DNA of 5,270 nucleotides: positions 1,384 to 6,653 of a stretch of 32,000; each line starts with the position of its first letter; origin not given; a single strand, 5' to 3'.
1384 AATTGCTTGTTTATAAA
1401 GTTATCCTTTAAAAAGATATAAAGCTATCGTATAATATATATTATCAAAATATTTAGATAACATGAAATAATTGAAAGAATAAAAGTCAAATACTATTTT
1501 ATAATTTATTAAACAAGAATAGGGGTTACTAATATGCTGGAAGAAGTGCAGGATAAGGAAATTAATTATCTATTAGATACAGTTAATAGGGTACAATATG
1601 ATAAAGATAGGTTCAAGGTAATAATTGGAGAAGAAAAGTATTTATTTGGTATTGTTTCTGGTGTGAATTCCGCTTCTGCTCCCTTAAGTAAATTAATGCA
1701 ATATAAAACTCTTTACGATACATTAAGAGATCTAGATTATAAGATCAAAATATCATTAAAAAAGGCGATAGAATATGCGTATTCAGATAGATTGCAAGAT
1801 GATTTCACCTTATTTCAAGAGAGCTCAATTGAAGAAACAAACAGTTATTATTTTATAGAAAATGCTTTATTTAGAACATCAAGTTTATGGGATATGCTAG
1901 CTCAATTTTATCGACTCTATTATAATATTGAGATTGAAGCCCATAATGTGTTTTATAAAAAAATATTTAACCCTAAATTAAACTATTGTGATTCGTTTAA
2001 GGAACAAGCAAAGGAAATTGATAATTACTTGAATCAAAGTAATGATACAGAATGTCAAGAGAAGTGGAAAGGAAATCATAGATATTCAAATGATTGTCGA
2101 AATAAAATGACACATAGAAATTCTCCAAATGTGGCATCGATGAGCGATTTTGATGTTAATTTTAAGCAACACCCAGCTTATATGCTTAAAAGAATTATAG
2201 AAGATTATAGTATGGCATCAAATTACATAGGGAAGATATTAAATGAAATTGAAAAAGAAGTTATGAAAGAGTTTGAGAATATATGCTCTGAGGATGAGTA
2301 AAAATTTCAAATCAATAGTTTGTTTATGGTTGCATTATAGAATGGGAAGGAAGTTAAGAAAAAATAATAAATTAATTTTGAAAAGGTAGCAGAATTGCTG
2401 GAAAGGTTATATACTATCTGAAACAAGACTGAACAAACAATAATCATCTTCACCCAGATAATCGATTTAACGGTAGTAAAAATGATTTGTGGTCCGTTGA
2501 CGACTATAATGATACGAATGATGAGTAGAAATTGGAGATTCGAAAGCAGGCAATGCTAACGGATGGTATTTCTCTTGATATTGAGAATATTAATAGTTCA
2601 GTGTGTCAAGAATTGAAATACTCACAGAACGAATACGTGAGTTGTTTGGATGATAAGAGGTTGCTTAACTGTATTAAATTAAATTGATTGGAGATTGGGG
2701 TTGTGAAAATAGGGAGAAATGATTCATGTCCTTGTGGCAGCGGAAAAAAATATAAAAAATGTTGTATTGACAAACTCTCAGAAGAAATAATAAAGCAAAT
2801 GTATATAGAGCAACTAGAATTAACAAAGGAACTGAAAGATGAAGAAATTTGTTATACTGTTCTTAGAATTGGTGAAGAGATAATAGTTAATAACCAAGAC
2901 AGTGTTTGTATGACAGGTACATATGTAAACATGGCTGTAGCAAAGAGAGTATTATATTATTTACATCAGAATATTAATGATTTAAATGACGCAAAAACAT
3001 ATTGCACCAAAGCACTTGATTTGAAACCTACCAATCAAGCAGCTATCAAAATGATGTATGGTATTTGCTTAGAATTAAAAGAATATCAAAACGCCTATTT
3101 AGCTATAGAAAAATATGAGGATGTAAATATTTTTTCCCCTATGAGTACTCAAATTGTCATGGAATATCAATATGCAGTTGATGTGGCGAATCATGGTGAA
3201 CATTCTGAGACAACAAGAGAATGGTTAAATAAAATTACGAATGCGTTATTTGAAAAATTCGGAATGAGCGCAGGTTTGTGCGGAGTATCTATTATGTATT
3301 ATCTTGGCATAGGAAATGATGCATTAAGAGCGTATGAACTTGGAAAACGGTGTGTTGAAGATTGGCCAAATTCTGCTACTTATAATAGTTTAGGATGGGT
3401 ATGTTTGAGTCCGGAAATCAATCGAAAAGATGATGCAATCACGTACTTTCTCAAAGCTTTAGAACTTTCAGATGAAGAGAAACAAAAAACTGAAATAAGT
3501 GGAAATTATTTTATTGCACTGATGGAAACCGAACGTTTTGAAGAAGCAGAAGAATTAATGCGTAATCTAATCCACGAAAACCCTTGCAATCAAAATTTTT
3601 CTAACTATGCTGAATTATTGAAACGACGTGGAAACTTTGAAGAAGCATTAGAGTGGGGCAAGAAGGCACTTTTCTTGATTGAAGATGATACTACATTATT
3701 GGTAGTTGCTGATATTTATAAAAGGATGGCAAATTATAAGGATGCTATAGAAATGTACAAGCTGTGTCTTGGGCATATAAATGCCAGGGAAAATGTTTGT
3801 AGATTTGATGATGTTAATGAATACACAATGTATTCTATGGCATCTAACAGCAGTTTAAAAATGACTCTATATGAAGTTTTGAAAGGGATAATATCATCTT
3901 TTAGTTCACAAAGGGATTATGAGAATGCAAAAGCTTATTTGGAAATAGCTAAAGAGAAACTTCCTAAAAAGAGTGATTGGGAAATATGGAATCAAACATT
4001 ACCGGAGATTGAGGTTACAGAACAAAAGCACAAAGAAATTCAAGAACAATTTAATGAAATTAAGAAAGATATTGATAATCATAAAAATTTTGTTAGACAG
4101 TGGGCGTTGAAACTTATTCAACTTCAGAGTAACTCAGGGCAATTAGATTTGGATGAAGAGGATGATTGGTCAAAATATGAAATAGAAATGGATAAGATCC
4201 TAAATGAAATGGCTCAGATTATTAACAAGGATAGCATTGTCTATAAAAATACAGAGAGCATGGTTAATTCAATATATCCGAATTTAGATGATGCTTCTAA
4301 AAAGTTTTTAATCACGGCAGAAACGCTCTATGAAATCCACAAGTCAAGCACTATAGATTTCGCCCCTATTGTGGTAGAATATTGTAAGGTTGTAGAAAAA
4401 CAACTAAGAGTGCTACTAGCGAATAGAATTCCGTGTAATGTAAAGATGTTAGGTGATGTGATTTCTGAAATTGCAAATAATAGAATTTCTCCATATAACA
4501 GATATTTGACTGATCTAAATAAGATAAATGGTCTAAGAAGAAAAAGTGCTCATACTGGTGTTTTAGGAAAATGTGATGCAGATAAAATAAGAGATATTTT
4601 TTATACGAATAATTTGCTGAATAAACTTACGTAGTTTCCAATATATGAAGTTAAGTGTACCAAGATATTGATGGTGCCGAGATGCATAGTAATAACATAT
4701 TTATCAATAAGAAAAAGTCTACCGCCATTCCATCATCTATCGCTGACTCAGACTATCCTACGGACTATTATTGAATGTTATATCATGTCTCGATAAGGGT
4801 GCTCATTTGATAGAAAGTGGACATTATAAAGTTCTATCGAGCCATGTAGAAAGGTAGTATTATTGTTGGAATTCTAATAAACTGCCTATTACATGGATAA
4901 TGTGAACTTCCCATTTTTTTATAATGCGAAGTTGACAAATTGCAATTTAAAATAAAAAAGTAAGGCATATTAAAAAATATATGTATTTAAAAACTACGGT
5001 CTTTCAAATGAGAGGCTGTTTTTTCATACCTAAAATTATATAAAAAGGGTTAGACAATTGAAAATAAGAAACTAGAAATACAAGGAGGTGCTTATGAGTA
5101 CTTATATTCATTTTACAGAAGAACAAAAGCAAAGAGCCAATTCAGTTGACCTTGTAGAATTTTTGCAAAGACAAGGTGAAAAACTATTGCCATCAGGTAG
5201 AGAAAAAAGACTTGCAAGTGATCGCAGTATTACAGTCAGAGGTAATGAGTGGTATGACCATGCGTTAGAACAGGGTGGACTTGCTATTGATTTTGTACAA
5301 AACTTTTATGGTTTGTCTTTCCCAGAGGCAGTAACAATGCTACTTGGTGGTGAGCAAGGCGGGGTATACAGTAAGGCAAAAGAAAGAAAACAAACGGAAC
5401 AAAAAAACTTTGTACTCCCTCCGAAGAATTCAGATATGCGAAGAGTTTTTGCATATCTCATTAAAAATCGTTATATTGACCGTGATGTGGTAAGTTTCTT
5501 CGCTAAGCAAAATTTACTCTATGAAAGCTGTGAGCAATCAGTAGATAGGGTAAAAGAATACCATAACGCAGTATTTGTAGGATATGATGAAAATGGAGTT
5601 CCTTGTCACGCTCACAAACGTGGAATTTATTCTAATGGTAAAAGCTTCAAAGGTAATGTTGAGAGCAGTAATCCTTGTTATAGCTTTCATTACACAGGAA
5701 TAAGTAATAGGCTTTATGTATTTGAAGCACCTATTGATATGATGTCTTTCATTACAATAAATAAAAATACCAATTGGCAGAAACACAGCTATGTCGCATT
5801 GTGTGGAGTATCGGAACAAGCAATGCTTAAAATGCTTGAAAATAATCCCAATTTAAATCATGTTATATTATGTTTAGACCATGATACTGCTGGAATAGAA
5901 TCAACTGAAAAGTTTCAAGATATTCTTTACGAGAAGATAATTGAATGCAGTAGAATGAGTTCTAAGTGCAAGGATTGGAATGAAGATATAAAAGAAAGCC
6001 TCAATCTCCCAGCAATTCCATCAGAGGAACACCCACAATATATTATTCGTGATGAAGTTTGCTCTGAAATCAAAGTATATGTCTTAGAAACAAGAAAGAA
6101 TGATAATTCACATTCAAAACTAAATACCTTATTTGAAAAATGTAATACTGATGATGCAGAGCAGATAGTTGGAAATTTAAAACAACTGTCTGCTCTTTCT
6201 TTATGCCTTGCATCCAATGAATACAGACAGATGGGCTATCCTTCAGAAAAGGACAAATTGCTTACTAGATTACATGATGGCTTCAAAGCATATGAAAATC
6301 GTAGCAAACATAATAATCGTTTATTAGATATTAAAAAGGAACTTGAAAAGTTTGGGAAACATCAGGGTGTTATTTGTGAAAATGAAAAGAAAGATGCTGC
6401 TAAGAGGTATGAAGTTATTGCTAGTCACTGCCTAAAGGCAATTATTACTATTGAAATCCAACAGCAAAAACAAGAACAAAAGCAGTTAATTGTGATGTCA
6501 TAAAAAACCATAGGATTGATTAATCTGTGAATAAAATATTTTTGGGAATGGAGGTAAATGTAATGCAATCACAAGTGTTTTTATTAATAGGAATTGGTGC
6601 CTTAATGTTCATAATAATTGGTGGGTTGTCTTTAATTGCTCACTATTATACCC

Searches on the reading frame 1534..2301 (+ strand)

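Call 54: search_protein_families(library=pfam, proteins=[window:1534-2301:+], max_evalue=0.001)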
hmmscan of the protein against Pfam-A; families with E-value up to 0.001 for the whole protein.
window:1534-2301:+ (255 aa): 1 family
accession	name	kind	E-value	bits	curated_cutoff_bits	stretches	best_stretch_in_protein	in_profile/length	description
PF18730.6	HEPN_Cthe2314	-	4.5e-08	33.7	27.1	1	81-250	21-173/174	Cthe_2314-like HEPN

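Call 71: search_protein_families(library=ncbifam, proteins=[window:1534-2301:+], max_evalue=0.01)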
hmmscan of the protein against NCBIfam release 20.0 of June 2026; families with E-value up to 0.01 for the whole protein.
window:1534-2301:+ (255 aa): 0 families

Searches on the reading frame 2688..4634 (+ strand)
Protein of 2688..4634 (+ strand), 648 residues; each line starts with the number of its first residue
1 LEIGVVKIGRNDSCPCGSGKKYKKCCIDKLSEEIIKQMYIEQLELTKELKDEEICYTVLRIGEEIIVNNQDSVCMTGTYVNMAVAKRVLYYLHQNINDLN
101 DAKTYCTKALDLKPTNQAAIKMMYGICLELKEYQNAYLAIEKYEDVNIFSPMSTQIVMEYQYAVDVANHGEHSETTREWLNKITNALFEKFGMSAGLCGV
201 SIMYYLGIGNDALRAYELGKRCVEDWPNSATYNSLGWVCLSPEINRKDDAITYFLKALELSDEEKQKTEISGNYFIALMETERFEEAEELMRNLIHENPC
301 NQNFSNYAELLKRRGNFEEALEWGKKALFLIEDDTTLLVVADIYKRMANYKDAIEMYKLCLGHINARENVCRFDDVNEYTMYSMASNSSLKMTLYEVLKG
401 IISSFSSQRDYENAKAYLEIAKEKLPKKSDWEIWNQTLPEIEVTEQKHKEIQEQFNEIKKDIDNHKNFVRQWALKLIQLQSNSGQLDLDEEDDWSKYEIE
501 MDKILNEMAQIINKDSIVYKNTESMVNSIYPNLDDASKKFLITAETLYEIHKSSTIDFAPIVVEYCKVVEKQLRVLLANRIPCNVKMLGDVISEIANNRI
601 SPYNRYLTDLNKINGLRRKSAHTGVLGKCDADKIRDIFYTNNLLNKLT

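Call 54: search_protein_families(library=pfam, proteins=[window:2688-4634:+], max_evalue=0.001)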
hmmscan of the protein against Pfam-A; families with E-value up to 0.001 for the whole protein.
window:2688-4634:+ (648 aa): 12 families
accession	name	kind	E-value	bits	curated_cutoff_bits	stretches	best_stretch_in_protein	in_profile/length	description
PF13424.12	TPR_12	-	1.1e-09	38.8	30.1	1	305-361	7-72/77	Tetratricopeptide repeat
PF13181.12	TPR_8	-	1.8e-09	37.5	25.7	0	92-116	10-34/34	Tetratricopeptide repeat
PF02810.21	SEC-C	-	3.4e-09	36.8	20.4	1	10-26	1-17/19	SEC-C motif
PF07719.23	TPR_2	-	2.5e-08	33.9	27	0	305-330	5-30/34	Tetratricopeptide repeat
PF13176.12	TPR_7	-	3e-08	33.6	27.9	0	337-363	2-28/36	Tetratricopeptide repeat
PF14559.12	TPR_19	-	1.3e-07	32.3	25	0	278-322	1-46/68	Tetratricopeptide repeat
PF13428.12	TPR_14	-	5.3e-07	30.1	23.5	0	307-337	7-37/44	Tetratricopeptide repeat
PF13432.12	TPR_16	-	5.4e-07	30.4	32.7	1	277-329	6-59/65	Tetratricopeptide repeat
PF23914.1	TPR_CcmH_CycH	-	6.5e-06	26.5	42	0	236-333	52-153/158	Cytochrome c-type biogenesis protein H TPR domain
PF00515.34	TPR_1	-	3.8e-05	23.8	27.8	0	92-116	10-34/34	Tetratricopeptide repeat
PF13374.12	TPR_10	-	0.00026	21.3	27.5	0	308-328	9-29/42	Tetratricopeptide repeat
PF12895.13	ANAPC3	-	0.001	19.8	27.2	0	283-357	4-79/82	Anaphase-promoting complex, cyclosome, subunit 3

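Call 71: search_protein_families(library=ncbifam, proteins=[window:2688-4634:+], max_evalue=0.01)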
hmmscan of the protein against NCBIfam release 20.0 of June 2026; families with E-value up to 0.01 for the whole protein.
window:2688-4634:+ (648 aa): 11 families
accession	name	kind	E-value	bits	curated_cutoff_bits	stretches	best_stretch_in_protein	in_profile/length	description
NF004088.0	PRK05590.1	equivalog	8.6e-08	32.7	140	1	7-27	144-164/166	hypothetical protein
NF002449.0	PRK01617.1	equivalog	1.8e-07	31.7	141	1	6-26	132-152/154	hypothetical protein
TIGR02917.1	PEP_TPR_lipo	equivalog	2e-07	29.3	312.2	1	82-320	668-890/899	XrtA/PEP-CTERM system TPR-repeat protein PrsT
NF001213.0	PRK00183.1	equivalog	9.6e-07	29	158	1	6-28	132-154/157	hypothetical protein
NF002592.0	PRK02250.1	equivalog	1e-06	29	158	1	4-26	144-166/167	hypothetical protein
TIGR02521.1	type_IV_pilW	equivalog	2.8e-06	27.1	154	0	94-150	146-202/234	type IV pilus biogenesis/stability protein PilW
NF007704.0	PRK10396.1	equivalog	3e-06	27.4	149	1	6-27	199-220/221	hypothetical protein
TIGR04102.1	SWIM_PBPRA1643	hypoth_equivalog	7.6e-06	26.3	68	1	9-26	90-107/108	PBPRA1643 family SWIM/SEC-C metal-binding motif protein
NF008970.0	PRK12318.1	equivalog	7.5e-05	22.1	267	1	8-66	1-63/291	methionyl aminopeptidase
TIGR03939.1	PGA_TPR_OMP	equivalog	0.00043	18.6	366.65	0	278-340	405-467/800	poly-beta-1,6 N-acetyl-D-glucosamine export porin PgaA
NF003067.0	PRK03988.1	equivalog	0.0032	17.4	129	1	412-490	5-84/138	translation initiation factor IF-2 subunit beta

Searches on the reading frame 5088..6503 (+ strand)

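Call 54: search_protein_families(library=pfam, proteins=[window:5088-6503:+], max_evalue=0.001)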
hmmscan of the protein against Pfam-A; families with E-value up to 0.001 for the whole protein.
window:5088-6503:+ (471 aa): 2 families
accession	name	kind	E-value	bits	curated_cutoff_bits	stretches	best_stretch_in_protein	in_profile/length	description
PF13154.11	DUF3991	-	4.9e-22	78.6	24.5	1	122-202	1-71/74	Protein of unknown function (DUF3991)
PF13155.12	Toprim_2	-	8.8e-21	74.5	22.1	1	210-301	1-88/88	Toprim-like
